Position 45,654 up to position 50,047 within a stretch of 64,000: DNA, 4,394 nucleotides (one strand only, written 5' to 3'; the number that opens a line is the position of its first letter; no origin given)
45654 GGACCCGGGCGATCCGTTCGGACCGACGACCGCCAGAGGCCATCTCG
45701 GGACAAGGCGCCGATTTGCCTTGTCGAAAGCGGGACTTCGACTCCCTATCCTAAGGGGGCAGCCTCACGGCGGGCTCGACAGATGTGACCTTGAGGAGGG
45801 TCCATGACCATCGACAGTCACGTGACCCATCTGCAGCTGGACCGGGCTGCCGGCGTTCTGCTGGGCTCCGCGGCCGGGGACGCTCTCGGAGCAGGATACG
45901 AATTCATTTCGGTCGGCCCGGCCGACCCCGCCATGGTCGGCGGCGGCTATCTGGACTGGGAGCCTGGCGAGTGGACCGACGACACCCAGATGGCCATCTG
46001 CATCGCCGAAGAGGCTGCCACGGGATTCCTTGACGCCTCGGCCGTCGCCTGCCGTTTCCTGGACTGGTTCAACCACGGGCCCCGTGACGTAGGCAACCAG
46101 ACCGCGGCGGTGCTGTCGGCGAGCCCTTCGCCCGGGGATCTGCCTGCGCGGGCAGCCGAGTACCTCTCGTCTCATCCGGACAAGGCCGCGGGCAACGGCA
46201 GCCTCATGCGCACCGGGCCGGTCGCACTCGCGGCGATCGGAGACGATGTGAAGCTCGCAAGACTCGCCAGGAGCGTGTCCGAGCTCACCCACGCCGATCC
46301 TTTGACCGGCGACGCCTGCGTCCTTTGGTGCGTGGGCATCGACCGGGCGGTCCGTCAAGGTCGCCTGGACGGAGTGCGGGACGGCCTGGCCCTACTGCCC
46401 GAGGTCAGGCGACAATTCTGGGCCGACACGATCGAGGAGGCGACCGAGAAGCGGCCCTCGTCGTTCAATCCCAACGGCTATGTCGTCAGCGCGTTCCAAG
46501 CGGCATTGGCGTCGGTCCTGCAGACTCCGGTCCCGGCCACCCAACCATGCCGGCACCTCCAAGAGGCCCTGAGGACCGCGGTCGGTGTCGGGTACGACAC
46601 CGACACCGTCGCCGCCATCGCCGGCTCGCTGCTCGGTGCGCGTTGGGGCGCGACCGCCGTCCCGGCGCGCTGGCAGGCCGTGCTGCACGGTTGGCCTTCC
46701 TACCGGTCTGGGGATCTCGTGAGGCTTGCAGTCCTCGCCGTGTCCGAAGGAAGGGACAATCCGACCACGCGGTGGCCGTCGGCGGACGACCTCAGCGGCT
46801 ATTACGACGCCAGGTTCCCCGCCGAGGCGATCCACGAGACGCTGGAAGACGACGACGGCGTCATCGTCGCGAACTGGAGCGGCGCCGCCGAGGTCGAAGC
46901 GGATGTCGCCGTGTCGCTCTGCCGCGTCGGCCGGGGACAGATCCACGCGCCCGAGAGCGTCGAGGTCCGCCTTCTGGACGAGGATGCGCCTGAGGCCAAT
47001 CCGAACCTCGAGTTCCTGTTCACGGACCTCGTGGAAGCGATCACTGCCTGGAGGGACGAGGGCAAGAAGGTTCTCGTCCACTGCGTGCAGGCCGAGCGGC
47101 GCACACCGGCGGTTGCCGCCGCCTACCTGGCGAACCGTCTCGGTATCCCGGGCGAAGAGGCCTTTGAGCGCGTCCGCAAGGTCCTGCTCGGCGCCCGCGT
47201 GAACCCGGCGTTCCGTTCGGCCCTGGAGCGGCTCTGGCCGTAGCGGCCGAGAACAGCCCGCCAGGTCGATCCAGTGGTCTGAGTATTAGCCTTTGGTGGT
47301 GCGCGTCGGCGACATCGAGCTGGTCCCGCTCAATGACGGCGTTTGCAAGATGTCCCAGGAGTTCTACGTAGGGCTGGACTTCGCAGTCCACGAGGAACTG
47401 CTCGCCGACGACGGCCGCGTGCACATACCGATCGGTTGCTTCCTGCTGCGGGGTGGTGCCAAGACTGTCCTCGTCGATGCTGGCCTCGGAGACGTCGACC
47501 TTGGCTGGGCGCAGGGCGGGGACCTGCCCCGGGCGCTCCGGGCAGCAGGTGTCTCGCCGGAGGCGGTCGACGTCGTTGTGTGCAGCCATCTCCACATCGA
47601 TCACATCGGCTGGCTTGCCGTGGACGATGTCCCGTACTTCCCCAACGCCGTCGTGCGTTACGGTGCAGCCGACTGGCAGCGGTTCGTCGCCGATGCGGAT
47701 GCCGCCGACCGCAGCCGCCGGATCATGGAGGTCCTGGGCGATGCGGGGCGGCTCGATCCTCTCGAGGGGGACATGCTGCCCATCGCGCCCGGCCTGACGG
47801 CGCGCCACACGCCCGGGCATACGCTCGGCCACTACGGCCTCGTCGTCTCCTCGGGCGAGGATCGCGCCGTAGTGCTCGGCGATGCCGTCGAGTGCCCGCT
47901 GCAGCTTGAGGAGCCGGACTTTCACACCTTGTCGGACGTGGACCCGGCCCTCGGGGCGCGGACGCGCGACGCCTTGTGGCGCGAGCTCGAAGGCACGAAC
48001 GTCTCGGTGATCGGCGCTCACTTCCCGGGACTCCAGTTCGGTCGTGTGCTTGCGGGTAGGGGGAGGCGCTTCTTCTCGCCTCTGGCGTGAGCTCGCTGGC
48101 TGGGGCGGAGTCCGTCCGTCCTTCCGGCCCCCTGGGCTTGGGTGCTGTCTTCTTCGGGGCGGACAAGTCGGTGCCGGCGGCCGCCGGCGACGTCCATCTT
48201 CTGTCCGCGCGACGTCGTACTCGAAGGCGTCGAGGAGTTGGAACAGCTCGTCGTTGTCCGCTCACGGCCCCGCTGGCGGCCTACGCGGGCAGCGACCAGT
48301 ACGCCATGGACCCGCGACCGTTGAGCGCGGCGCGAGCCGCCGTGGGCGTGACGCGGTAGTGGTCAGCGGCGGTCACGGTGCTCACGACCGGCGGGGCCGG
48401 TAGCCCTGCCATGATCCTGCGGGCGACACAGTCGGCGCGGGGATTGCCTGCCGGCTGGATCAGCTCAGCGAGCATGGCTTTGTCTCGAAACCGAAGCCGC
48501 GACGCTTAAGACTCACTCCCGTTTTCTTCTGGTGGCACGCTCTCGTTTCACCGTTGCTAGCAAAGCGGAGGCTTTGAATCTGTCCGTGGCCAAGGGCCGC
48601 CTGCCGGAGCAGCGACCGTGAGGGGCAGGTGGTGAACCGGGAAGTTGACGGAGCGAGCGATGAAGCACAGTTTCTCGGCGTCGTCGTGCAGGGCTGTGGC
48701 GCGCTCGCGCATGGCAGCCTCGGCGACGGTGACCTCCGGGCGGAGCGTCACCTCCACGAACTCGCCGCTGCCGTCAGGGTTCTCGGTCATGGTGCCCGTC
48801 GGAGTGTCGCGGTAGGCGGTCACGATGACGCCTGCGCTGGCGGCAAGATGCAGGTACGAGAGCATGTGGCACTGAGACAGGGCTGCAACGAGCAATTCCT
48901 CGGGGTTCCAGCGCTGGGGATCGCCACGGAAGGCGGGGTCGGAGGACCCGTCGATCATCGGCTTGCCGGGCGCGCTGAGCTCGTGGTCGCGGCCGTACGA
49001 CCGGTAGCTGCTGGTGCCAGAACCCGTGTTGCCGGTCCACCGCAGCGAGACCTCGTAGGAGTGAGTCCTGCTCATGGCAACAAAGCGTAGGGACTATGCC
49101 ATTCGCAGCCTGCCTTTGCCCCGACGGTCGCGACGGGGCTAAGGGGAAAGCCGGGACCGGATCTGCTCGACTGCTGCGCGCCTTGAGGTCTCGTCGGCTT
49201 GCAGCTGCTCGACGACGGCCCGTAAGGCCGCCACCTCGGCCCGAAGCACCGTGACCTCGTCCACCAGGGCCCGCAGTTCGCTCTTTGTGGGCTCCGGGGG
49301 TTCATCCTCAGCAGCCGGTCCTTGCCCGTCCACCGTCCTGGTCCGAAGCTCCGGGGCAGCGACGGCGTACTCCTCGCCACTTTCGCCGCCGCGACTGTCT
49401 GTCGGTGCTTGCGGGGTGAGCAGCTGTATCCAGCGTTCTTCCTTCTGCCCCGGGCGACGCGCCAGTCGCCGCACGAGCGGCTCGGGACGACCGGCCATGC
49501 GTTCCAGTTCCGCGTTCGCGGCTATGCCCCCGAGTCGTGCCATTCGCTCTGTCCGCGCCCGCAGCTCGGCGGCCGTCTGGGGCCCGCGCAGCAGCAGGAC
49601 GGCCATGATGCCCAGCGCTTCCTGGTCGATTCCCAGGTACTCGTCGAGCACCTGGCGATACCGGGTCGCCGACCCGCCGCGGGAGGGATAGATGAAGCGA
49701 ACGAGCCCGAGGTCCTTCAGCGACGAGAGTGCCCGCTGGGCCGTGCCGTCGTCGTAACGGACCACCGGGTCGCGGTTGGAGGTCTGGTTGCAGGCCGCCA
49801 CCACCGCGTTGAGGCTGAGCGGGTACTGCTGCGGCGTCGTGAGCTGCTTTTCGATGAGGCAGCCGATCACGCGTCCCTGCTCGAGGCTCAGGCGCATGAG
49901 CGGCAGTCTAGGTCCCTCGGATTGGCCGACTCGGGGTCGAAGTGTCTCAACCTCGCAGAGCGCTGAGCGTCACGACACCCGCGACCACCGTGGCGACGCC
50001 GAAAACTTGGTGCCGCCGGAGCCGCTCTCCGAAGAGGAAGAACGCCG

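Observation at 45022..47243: Divergent macro-domain gene and ADP-ribosylglycohydrolase-phosphatase fusion: a compact ADP-ribose removal module with no transferase in sight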

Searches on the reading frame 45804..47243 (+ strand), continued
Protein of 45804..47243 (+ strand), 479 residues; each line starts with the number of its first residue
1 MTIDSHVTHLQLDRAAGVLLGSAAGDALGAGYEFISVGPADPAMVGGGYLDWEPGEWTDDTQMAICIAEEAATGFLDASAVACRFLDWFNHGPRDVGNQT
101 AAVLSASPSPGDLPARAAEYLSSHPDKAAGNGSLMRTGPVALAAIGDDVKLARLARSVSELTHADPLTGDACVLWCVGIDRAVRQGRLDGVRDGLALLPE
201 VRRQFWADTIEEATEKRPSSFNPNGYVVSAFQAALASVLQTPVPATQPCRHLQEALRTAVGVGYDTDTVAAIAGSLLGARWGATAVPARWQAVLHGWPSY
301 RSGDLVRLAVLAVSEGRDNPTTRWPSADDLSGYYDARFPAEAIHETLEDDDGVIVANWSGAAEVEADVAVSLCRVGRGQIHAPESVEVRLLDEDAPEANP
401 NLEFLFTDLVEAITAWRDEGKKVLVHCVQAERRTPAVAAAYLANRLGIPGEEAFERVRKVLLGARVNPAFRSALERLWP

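Call 58: search_protein_families(library=padloc, proteins=[window:45804-47243:+], max_evalue=0.01)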
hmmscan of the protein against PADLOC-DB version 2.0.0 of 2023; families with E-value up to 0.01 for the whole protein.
window:45804-47243:+ (479 aa): 0 families

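Call 71: search_dna_similar(query=window:45804-47243:+, collection=phages, mode=protein, max_rows=12, max_evalue=0.001)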
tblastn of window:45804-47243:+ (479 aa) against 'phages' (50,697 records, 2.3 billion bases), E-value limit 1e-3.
Records with a match: 42; places in all: 42; records where one place covers at least 80% of the query: 0.
Best place of each record, by identity: <60% 42.
By first word of the organism name: Streptomyces 11; Aeromonas 9; Erwinia 5; Salmonella 4; Bacillus 2; Serratia 2; Porphyromonas 2; Xanthomonas 1; Klebsiella 1; Escherichia 1; and 4 more.
By host as written in the record: Streptomyces griseus ATCC 10137 10; Aeromonas hydrophila 4; Aeromonas salmonicida 4; Bacillus megaterium str. ATCC 43725 2; Erwinia amylovora SNUABM_01 2; Serratia marcescens UCC2017 2; Salmonella enterica subsp. enterica serovar Typhi 2; Porphyromonas gingivalis ATCC 49417 2; and 14 more.
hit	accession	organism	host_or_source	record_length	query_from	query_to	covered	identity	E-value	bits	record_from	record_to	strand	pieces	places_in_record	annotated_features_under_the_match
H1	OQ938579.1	Streptomyces phage Bogota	Streptomyces griseus ATCC 10137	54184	3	309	64%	46.1%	8e-46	177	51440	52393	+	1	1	77: hydrolase | 76: hypothetical protein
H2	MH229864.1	Streptomyces phage UNTPL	Streptomyces griseus ATCC 10137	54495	3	309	64%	46.1%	8e-46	177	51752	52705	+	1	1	77: hydrolase | 76: hypothetical protein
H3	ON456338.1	Streptomyces phage Stuff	Streptomyces griseus ATCC 10137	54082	7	309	63%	46.4%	1e-45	177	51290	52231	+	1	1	76: hydrolase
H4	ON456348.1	Streptomyces phage Marky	Streptomyces griseus ATCC 10137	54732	7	309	63%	44.5%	4e-47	181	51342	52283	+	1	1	78: hydrolase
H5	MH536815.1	Streptomyces phage Crosby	Streptomyces griseus ATCC 10137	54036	56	323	56%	45.1%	2e-41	164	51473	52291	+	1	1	78: hydrolase | 79: hypothetical protein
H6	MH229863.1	Streptomyces phage JackieB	Streptomyces griseus ATCC 10137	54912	43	307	55%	44.9%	2e-51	194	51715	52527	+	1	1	76: hydrolase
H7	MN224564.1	Streptomyces phage Araceli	Streptomyces griseus ATCC 10137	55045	43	307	55%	44.5%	4e-51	192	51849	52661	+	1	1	75: hydrolase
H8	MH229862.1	Streptomyces phage Henoccus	Streptomyces griseus ATCC 10137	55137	43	307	55%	44.5%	6e-51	192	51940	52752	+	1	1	76: hypothetical protein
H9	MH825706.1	Streptomyces phage Microdon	Streptomyces scabiei RL-34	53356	56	309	53%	46.0%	2e-41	164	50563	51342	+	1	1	74: hydrolase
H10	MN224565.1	Streptomyces phage Intolerant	Streptomyces griseus ATCC 10137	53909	56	309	53%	45.6%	2e-42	167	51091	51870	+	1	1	73: hydrolase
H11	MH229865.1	Streptomyces phage LazerLemon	Streptomyces griseus ATCC 10137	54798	56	309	53%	40.2%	5e-43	169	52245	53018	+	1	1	77: hydrolase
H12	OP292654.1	Xanthomonas phage XbC2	Xanthomonas vesicatoria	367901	44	290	52%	32.8%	8e-23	108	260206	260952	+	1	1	putative ADP-ribosylglycohydrolase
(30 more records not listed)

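Call 72: search_dna_similar(query=window:45804-47243:+, collection=plasmids, mode=protein, max_rows=15, max_evalue=1e-20)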
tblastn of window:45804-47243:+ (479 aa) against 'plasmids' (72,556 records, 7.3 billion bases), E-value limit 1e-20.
Records with a match: 51; places in all: 51; records where one place covers at least 80% of the query: 29.
Best place of each record, by identity: <60% 51.
By first word of the organism name: Streptomyces 30; Pimelobacter 2; Rhodococcus 2; Halapricum 2; Halorubrum 2; Thermoanaerobacterium 2; Kitasatospora 1; Tsukamurella 1; Halorientalis 1; Halarchaeum 1; and 7 more.
By predicted mobility (MOB-suite, as given by PLSDB): non-mobilizable 47; mobilizable 4.
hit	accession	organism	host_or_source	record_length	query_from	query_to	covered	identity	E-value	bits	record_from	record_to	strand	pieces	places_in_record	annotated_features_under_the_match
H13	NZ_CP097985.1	Pimelobacter simplex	-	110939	7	465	96%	46.4%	6e-93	315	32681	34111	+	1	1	ADP-ribosylglycohydrolase family protein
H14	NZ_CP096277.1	Pimelobacter simplex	-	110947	7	465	96%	46.4%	6e-93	315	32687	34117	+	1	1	ADP-ribosylglycohydrolase family protein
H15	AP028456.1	Kitasatospora purpeofusca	whole organism,soil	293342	42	461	88%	47.4%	3e-100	337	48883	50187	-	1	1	ADP-ribosylglycohydrolase family protein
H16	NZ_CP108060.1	Streptomyces sp. NBC_00280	-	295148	32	460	90%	44.8%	6e-91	310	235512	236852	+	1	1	ADP-ribosylglycohydrolase family protein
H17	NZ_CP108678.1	Streptomyces sp. NBC_01216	-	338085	42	461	88%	45.6%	7e-90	306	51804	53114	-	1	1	ADP-ribosylglycohydrolase family protein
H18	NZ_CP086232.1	Streptomyces clavuligerus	whole organism,soil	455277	32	463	90%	44.1%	1e-91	311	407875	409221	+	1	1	ADP-ribosylglycohydrolase family protein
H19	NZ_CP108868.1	Streptomyces sp. NBC_00829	-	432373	32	461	90%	43.2%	8e-88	301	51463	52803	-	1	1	ADP-ribosylglycohydrolase family protein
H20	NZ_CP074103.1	Streptomyces mirabilis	fresh creek bank soil, topsoil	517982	32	461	90%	43.2%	1e-87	300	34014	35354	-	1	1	ADP-ribosylglycohydrolase family protein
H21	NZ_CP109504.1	Streptomyces sp. NBC_01426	-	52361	32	461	90%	43.2%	2e-87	299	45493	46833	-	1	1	ADP-ribosylglycohydrolase family protein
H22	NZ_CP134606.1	Streptomyces sp. ITFR-21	Ips typographus,whole organism,Ips ...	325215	32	461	90%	43.2%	9e-88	300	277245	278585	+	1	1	ADP-ribosylglycohydrolase family protein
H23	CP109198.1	Streptomyces cellulosae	-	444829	42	463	88%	43.9%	2e-82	285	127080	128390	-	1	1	ADP-ribosylglycohydrolase family protein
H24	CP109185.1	Streptomyces cellulosae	-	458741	42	463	88%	43.9%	2e-82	285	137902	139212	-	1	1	ADP-ribosylglycohydrolase family protein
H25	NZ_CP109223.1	Streptomyces cellulosae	-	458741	42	463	88%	43.9%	2e-82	285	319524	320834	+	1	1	ADP-ribosylglycohydrolase family protein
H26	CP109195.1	Streptomyces cellulosae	-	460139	42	463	88%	43.9%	2e-82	285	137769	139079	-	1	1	ADP-ribosylglycohydrolase family protein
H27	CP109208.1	Streptomyces althioticus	-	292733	42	463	88%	43.9%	7e-82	283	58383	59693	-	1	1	ADP-ribosylglycohydrolase family protein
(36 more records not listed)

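Call 73: get_annotated_region(hit=H13, flank=6000)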
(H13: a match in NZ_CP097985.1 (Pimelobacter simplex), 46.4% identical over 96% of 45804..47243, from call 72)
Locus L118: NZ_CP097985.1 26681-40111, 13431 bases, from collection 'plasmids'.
description: Pimelobacter simplex strain N39 plasmid pA-N39, complete sequence
organism: Pimelobacter simplex (NCBI taxid 2045)
taxonomy: Bacteria; Actinomycetota; Actinomycetes; Propionibacteriales; Nocardioidaceae; Pimelobacter; Pimelobacter simplex
host: -; source: -; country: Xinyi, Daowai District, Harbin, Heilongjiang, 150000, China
typing (MOB-suite, as given by PLSDB): non-mobilizable
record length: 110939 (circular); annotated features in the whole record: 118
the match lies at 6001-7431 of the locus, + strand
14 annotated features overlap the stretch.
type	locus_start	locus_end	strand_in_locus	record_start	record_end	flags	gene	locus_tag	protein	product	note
CDS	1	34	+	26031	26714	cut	-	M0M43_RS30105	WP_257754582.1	hypothetical protein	-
CDS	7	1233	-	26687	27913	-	-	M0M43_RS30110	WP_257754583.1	hypothetical protein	-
CDS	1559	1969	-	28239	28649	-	-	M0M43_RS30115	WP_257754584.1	hypothetical protein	-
CDS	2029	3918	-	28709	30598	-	-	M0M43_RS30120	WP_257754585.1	hypothetical protein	-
CDS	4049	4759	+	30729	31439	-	-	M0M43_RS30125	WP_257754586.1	hypothetical protein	-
CDS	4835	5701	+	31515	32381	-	-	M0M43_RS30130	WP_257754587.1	DUF6569 family protein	-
CDS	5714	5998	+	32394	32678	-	-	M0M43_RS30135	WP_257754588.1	hypothetical protein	-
CDS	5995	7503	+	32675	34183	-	-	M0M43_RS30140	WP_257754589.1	ADP-ribosylglycohydrolase family protein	-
CDS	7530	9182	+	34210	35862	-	-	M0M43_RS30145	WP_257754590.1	TM0106 family RecB-like putative nuclease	-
CDS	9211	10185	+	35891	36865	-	-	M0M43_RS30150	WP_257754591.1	hypothetical protein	-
CDS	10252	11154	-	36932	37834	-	-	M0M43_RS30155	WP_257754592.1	hypothetical protein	-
CDS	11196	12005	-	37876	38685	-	-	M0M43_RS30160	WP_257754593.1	GIY-YIG nuclease family protein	-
CDS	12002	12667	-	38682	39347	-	-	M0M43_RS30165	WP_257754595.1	hypothetical protein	-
CDS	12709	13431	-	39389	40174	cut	-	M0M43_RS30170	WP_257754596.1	hypothetical protein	-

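Call 74: get_annotated_region(hit=H1, flank=3000)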
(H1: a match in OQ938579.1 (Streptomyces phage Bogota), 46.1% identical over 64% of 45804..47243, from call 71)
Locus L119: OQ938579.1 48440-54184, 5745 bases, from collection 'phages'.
description: Streptomyces phage Bogota, complete genome.
organism: Streptomyces phage Bogota (NCBI taxid 3049365)
taxonomy: Viruses; Duplodnaviria; Heunggongvirae; Uroviricota; Caudoviricetes
host: Streptomyces griseus ATCC 10137; source: soil; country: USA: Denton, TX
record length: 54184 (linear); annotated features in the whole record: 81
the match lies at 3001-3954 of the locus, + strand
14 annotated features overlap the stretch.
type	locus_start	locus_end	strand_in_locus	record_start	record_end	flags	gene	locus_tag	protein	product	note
CDS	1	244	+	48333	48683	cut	68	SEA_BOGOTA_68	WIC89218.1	hypothetical protein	-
CDS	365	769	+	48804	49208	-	69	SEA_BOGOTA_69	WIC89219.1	hypothetical protein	-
CDS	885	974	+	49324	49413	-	70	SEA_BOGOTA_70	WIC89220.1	hypothetical protein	-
CDS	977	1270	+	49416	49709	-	71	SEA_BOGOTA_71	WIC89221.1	hypothetical protein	-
CDS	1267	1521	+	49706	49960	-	72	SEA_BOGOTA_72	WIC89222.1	hypothetical protein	-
CDS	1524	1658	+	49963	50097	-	73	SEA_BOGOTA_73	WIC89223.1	hypothetical protein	-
CDS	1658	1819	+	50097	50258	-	74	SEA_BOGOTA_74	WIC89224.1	hypothetical protein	-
CDS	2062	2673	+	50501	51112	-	75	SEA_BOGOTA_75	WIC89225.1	SprT-like protease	-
CDS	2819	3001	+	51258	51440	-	76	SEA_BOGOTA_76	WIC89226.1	hypothetical protein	-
CDS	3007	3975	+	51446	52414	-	77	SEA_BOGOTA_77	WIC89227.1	hydrolase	-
CDS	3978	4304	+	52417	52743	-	78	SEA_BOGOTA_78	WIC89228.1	hypothetical protein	-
CDS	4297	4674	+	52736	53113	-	79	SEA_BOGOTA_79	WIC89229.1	hypothetical protein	-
CDS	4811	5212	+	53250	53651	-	80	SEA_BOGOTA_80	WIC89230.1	hypothetical protein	-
CDS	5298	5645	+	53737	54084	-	81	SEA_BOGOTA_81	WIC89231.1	hypothetical protein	-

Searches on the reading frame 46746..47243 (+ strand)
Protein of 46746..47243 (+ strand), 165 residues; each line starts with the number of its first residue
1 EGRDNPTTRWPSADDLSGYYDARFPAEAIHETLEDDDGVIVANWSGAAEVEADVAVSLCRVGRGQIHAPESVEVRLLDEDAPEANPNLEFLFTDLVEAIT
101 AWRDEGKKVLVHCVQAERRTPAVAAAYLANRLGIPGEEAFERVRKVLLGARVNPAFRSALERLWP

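Call 41: predict_structure(protein=window:46746-47243:+)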
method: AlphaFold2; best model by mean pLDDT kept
length: 165 residues; sequences in the alignment: 1
mean_pLDDT: 49.3   pTM: 0.50
mean pLDDT of the five models: 49.3, 40.6, 39.1, 37.1, 32.4
residues with pLDDT >= 90: 0; 70-90: 12; 50-70: 67; < 50: 86
segments of 3 or more residues with pLDDT < 50: 1-30, 61-91, 116-119, 143-160
pLDDT, mean of each block of 10 residues (from residue 1): 33 31 36 64 59 62 32 40 38 61 75 53 57 57 46 45 49
secondary structure, 60 per line:
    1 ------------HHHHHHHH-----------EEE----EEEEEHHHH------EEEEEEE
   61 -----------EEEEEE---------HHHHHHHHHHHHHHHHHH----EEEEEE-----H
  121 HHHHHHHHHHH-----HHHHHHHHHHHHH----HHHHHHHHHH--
elements in order: H13-20 E32-34 E39-43 H44-47 E54-60 E72-77 H87-104 E109-114 H120-131 H137-149 H154-163

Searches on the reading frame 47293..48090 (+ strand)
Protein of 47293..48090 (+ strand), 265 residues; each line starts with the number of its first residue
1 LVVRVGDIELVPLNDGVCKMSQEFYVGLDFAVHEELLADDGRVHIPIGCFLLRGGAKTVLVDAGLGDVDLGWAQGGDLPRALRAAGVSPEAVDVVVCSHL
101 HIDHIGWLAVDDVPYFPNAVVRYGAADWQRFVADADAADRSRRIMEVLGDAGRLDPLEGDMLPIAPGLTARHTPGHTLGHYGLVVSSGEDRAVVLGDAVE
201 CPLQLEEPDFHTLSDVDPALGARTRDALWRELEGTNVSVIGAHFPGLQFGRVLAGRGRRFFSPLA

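Call 3: search_protein_families(library=pfam, proteins=[window:47293-48090:+], max_evalue=0.01)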
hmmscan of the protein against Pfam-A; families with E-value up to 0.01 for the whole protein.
window:47293-48090:+ (265 aa): 2 families
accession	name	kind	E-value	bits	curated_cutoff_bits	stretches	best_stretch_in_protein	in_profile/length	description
PF00753.33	Lactamase_B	-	3e-15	57.1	22.7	1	49-204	8-156/196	Metallo-beta-lactamase superfamily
PF12706.13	Lactamase_B_2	-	7.2e-07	29.4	27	1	58-205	2-150/200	Beta-lactamase superfamily domain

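Call 4: search_protein_families(library=ncbifam, proteins=[window:47293-48090:+], max_evalue=0.01)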
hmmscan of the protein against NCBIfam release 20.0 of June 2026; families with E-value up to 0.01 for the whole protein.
window:47293-48090:+ (265 aa): 16 families
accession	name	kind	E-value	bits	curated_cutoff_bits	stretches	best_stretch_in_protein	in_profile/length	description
NF047979.1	lactonase_AidB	equivalog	1.4e-35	122.9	360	1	3-248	4-257/271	AidB family quorum-quenching N-acyl homoserine lactonase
NF047925.1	pyridox_lacton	equivalog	1.8e-12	47.6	325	1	77-200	74-210/268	4-pyridoxolactonase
NF047919.1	lactonase_YtnP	equivalog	4.6e-11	42.4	425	1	38-199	38-210/274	YtnP family quorum-quenching lactonase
NF045699.1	AHLLactAiiA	equivalog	1.6e-10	40.6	375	1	80-195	84-188/251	quorum-quenching N-acyl homoserine lactonase AiiA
NF045700.1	AHLLactAttM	equivalog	3.2e-08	33.4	390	1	81-196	83-198/257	AttM family quorum-quenching N-acyl homoserine lactonase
NF033105.1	bla_subclass_B3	equivalog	1.1e-05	24.9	240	1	47-187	23-157/257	subclass B3 metallo-beta-lactamase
NF000469.2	CAR_gen_B3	exception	1.6e-05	24.1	500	1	81-186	102-207/311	CAR family subclass B3 metallo-beta-lactamase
NF047976.1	lactonase_AhlS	equivalog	3e-05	23.2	475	1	78-109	90-121/276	AhlS family quorum-quenching N-acyl homoserine lactonase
NF040644.1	blaPAM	exception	0.00027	20.2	615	1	50-110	60-114/287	PAM family subclass B3 metallo-beta-lactamase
NF000439.2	blaAIM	exception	0.00039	20.1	675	1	58-182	62-188/303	AIM family subclass B3 metallo-beta-lactamase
NF000438.2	blaPOM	exception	0.00052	19.3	610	1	49-110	59-114/286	POM family subclass B3 metallo-beta-lactamase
NF040874.1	blaPJM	exception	0.00083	19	630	1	62-179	66-185/301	PJM family subclass B3 metallo-beta-lactamase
NF000456.2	blaMSI-1_fam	exception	0.0014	18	550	1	80-184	75-180/289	MSI-1 family subclass B3 metallo-beta-lactamase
TIGR03675.1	arCOG00543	equivalog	0.0029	15.9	580.2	1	49-108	190-245/631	beta-CASP ribonuclease aCPSF1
NF041257.1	GntH_guanitoxin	equivalog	0.0075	15.2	333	1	56-108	31-84/374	guanitoxin biosynthesis MBL fold metallo-hydrolase GntH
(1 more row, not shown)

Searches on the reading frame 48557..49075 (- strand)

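Call 3: search_protein_families(library=pfam, proteins=[window:48557-49075:-], max_evalue=0.01)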
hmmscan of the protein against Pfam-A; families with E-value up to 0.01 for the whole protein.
window:48557-49075:- (172 aa): 1 family
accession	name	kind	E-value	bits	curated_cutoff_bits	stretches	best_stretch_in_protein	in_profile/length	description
PF02566.24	OsmC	-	7e-14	52.5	27.5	1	51-147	1-95/100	OsmC-like protein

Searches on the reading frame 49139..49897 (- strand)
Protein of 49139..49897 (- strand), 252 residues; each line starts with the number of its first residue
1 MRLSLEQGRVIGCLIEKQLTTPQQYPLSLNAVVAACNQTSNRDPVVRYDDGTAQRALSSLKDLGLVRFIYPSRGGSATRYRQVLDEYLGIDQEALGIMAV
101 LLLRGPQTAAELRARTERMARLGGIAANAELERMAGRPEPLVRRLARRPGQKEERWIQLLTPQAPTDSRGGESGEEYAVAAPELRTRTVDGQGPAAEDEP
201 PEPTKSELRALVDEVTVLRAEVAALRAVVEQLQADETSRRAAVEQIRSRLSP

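Call 3: search_protein_families(library=pfam, proteins=[window:49139-49897:-], max_evalue=0.01)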
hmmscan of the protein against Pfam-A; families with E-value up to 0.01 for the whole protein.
window:49139-49897:- (252 aa): 2 families
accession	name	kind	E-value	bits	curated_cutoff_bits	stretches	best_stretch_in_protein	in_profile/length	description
PF04337.18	DUF480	-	4.3e-47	160.4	25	1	4-151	2-149/149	Protein of unknown function, DUF480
PF19801.4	DUF6284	-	0.0018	18.7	27.4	1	198-235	15-52/86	Family of unknown function (DUF6284)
